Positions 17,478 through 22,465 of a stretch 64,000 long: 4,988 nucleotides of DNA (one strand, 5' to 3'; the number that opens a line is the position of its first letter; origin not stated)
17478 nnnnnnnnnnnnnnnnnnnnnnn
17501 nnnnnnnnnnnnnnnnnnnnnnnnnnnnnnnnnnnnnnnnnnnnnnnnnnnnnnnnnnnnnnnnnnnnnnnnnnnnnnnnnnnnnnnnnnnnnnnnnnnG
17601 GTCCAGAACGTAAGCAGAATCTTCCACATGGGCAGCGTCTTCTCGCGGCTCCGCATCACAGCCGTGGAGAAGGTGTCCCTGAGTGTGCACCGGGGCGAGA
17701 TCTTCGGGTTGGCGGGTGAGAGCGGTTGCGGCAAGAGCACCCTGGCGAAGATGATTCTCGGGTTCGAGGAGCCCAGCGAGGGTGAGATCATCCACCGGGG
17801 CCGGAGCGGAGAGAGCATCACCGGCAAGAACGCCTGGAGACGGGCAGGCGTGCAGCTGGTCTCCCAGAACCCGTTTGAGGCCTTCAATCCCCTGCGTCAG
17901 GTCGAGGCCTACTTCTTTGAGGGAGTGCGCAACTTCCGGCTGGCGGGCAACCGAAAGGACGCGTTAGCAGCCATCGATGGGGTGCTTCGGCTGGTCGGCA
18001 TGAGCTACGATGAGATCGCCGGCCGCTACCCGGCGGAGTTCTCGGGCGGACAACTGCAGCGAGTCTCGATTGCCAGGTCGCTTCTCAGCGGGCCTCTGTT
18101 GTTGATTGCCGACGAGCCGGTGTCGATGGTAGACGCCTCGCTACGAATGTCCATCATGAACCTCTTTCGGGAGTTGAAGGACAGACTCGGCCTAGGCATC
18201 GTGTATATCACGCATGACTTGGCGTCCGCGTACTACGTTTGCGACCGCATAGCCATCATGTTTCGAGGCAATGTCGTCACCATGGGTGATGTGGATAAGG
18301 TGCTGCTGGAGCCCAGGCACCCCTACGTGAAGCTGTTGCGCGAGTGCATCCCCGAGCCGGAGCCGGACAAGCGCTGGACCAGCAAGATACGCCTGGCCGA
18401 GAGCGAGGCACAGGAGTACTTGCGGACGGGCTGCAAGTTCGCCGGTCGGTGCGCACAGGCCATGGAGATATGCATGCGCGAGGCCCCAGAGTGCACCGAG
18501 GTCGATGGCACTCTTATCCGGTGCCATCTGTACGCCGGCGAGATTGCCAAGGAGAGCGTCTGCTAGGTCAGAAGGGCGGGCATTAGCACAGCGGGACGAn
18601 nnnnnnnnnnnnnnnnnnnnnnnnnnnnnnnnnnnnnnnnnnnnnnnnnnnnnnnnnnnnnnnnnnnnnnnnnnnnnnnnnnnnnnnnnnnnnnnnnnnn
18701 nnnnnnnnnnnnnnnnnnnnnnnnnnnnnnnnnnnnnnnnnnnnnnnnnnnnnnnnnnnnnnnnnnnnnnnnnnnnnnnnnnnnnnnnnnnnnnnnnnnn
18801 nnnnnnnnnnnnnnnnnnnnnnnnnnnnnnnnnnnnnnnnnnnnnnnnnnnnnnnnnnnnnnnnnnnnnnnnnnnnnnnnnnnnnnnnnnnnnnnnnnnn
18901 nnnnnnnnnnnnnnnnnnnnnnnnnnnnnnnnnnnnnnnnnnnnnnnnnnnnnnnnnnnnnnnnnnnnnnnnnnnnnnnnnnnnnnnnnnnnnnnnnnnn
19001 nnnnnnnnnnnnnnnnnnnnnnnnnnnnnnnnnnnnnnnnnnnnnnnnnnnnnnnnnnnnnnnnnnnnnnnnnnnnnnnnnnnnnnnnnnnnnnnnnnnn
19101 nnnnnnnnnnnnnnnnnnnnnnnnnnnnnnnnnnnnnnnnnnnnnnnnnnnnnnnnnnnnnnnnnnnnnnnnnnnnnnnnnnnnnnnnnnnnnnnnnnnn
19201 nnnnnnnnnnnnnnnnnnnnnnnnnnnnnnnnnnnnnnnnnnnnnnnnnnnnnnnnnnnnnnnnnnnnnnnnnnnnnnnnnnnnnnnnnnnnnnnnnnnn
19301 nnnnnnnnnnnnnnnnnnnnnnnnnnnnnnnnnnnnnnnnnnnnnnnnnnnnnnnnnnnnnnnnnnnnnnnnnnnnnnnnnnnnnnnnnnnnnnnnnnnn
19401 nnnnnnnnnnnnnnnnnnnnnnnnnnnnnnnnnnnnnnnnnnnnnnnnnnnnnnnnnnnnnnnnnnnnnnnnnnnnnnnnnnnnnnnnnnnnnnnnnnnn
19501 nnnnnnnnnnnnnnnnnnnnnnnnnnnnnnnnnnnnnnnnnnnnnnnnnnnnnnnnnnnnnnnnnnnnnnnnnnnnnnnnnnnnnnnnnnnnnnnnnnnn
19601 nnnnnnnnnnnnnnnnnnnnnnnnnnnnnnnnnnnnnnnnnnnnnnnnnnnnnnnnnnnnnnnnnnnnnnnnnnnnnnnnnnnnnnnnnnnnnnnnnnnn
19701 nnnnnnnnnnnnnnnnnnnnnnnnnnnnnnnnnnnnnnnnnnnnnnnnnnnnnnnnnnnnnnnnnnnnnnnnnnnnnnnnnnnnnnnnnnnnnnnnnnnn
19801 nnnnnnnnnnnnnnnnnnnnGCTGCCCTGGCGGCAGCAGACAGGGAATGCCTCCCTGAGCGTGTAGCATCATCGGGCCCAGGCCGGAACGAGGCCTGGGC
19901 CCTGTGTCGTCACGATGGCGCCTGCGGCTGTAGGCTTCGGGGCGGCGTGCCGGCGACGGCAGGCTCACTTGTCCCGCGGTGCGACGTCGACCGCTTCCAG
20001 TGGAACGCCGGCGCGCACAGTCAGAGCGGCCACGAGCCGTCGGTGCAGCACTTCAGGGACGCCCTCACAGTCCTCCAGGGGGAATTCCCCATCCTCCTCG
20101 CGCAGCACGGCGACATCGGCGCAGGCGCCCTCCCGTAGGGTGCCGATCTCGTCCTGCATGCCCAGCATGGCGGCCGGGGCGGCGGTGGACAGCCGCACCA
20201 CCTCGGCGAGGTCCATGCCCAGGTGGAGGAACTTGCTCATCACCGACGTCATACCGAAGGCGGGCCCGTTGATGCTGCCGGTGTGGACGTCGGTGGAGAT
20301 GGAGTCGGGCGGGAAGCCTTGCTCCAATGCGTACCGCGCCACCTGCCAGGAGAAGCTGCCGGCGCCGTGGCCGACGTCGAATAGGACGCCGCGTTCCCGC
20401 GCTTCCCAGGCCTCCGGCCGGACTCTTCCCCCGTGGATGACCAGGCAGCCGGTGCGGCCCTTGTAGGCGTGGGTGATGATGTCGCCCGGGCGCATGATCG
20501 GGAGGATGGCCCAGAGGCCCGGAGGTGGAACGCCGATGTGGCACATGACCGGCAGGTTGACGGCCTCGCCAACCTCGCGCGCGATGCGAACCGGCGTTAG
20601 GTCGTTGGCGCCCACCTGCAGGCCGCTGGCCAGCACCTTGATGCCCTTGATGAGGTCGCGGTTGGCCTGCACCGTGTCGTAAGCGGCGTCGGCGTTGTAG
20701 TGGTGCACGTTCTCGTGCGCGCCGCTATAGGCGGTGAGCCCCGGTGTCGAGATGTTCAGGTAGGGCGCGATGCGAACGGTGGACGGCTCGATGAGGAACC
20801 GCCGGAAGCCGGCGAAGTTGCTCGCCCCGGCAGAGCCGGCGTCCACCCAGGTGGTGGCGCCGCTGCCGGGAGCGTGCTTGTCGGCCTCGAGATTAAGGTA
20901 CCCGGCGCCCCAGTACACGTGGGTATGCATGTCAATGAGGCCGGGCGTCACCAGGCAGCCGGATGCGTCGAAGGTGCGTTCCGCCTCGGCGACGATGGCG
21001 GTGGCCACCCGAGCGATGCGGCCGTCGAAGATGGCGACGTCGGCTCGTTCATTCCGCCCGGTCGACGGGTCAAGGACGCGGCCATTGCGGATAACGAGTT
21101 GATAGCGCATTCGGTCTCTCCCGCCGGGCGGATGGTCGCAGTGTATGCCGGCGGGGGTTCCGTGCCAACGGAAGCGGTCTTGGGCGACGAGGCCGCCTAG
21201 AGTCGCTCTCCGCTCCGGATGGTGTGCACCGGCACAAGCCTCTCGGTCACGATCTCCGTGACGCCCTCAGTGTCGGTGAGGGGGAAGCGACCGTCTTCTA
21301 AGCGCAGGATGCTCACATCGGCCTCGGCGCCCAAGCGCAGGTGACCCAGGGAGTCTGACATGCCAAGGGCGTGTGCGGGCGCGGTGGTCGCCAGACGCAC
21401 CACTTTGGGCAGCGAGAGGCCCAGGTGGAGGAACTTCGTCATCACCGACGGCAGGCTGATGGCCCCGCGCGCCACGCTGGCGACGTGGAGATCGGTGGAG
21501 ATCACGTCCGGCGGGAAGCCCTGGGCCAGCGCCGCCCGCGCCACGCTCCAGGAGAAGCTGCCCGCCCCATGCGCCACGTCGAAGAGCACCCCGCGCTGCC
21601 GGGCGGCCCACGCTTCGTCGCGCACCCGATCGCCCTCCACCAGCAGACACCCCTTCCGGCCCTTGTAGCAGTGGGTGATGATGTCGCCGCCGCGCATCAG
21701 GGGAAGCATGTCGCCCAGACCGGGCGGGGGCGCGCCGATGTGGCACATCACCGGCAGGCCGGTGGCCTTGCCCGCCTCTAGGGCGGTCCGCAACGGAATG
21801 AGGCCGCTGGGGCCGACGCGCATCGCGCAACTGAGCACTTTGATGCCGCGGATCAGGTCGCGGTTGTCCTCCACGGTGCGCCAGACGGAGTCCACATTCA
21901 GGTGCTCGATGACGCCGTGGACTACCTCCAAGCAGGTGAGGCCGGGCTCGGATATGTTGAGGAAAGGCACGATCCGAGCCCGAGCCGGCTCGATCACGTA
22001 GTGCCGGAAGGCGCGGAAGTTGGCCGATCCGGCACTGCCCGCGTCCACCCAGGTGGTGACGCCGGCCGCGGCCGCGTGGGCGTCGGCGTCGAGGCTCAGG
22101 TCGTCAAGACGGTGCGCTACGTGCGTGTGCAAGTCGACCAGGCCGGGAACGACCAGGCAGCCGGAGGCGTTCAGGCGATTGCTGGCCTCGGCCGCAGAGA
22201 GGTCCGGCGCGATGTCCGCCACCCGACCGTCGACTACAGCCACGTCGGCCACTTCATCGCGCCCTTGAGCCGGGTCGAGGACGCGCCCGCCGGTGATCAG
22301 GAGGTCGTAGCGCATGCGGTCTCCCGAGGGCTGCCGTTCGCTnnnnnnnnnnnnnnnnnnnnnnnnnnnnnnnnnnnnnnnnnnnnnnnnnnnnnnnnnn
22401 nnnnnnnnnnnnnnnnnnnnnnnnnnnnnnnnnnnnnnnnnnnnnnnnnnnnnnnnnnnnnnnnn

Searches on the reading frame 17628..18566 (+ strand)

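Call 58: search_protein_families(library=pfam, proteins=[window:17628-18566:+], max_evalue=0.00001)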
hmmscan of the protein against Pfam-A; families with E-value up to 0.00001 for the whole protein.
window:17628-18566:+ (312 aa): 2 families
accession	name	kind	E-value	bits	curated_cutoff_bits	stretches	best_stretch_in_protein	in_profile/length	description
PF00005.33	ABC_tran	-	4e-28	99.1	25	1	14-165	2-136/137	ABC transporter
PF08352.17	oligo_HPY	-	6.5e-15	55.7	27.1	1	219-282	3-65/65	Oligopeptide/dipeptide transporter, C-terminal region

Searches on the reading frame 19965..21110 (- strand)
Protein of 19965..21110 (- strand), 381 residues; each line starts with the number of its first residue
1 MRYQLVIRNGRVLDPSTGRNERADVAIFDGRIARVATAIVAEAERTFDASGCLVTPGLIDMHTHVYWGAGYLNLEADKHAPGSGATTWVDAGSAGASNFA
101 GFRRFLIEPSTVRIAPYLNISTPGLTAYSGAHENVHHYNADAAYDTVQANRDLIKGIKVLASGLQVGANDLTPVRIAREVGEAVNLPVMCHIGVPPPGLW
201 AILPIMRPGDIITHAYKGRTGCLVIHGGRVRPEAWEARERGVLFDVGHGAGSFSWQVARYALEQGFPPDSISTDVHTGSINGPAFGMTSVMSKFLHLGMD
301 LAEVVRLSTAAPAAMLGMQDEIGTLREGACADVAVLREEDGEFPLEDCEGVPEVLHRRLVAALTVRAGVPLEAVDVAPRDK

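Call 58: search_protein_families(library=pfam, proteins=[window:19965-21110:-], max_evalue=0.00001)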
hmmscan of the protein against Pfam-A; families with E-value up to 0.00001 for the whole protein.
window:19965-21110:- (381 aa): 2 families
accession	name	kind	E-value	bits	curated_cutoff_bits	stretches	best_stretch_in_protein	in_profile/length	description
PF07969.17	Amidohydro_3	-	1.9e-16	61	29.7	2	298-346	406-454/472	Amidohydrolase family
PF01979.26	Amidohydro_1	-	5.7e-12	46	25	1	258-336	235-318/345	Amidohydrolase family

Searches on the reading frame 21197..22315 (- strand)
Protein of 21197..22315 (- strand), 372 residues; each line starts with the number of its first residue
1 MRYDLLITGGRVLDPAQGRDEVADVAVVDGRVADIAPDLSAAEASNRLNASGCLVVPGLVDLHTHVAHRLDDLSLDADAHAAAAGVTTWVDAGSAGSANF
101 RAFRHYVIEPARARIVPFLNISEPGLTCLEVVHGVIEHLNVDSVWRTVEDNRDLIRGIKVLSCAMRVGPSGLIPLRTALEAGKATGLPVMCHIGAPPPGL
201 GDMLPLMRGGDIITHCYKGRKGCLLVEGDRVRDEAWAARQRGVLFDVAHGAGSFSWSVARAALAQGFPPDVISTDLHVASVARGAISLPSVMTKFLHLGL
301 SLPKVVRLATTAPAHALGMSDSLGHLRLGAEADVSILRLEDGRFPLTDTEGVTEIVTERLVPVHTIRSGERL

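Call 58: search_protein_families(library=pfam, proteins=[window:21197-22315:-], max_evalue=0.00001)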
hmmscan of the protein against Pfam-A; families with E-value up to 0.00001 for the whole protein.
window:21197-22315:- (372 aa): 2 families
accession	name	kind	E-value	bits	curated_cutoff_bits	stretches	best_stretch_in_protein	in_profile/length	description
PF07969.17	Amidohydro_3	-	1.2e-13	51.9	29.7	1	299-370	406-469/472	Amidohydrolase family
PF01979.26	Amidohydro_1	-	6.4e-13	49.1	25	1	259-344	235-321/345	Amidohydrolase family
